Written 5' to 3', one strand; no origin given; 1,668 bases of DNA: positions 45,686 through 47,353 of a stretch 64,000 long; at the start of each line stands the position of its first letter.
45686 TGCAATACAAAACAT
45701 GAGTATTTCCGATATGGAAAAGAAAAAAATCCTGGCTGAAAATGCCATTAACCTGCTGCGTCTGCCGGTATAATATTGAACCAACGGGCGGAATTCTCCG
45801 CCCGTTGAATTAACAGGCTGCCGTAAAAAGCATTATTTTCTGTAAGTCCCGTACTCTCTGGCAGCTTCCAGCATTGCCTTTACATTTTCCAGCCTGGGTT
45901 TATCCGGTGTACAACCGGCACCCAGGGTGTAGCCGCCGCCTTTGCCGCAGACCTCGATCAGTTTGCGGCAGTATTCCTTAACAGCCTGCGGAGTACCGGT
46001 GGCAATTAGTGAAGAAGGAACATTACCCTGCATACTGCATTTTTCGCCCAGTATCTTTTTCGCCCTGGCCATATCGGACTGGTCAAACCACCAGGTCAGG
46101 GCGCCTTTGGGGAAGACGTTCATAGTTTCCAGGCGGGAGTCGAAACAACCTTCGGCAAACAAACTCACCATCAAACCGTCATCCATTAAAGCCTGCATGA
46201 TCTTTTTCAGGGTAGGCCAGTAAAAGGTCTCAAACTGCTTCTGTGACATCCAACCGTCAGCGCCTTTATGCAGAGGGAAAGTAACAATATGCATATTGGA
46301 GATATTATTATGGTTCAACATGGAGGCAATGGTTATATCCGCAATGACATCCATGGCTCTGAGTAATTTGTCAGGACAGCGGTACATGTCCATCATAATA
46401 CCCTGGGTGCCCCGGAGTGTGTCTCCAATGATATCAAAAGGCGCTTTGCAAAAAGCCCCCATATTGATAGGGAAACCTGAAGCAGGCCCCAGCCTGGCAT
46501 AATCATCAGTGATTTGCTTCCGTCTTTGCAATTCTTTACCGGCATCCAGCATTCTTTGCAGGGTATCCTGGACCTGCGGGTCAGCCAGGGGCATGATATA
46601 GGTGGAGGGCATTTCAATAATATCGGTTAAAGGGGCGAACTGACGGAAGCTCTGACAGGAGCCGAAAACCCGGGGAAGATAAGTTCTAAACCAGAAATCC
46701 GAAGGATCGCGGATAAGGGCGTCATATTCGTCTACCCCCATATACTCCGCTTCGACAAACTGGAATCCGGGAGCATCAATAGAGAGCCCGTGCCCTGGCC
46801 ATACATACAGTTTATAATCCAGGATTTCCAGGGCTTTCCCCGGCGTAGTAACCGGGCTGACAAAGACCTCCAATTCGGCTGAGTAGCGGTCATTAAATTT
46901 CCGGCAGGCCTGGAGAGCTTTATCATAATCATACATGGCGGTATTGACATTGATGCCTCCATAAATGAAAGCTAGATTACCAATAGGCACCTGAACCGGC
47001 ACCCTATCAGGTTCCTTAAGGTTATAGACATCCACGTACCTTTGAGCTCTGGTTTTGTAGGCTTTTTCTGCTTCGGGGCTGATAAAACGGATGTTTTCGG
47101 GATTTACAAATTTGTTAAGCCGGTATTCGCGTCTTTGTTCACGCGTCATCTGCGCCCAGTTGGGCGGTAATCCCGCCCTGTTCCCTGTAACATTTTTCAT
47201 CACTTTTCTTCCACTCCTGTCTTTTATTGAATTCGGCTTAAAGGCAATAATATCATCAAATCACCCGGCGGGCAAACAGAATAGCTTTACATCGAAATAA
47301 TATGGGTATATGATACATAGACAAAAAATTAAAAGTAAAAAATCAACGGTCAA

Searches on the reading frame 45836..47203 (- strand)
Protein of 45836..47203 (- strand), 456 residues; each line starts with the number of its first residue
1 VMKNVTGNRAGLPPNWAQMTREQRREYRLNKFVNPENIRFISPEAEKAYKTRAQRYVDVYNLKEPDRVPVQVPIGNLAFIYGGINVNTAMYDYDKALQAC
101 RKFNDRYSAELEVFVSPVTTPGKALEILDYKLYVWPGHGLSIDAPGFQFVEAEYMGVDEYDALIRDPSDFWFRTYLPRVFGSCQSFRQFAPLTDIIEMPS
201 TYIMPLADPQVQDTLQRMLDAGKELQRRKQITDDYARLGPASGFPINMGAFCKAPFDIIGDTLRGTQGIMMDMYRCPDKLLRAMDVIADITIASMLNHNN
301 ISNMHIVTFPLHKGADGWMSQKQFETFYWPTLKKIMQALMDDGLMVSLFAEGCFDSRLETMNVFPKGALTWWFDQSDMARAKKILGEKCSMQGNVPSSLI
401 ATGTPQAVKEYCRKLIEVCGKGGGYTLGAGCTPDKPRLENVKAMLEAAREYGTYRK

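Call 52: search_protein_families(library=ncbifam, proteins=[window:45836-47203:-], max_evalue=1e-10)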
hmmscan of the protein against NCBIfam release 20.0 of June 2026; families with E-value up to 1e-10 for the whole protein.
window:45836-47203:- (456 aa): 1 family
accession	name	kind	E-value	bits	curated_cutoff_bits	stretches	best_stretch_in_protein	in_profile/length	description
NF004889.0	PRK06252.1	subfamily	4e-13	49.1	244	1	227-452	120-337/340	methylcobalamin:coenzyme M methyltransferase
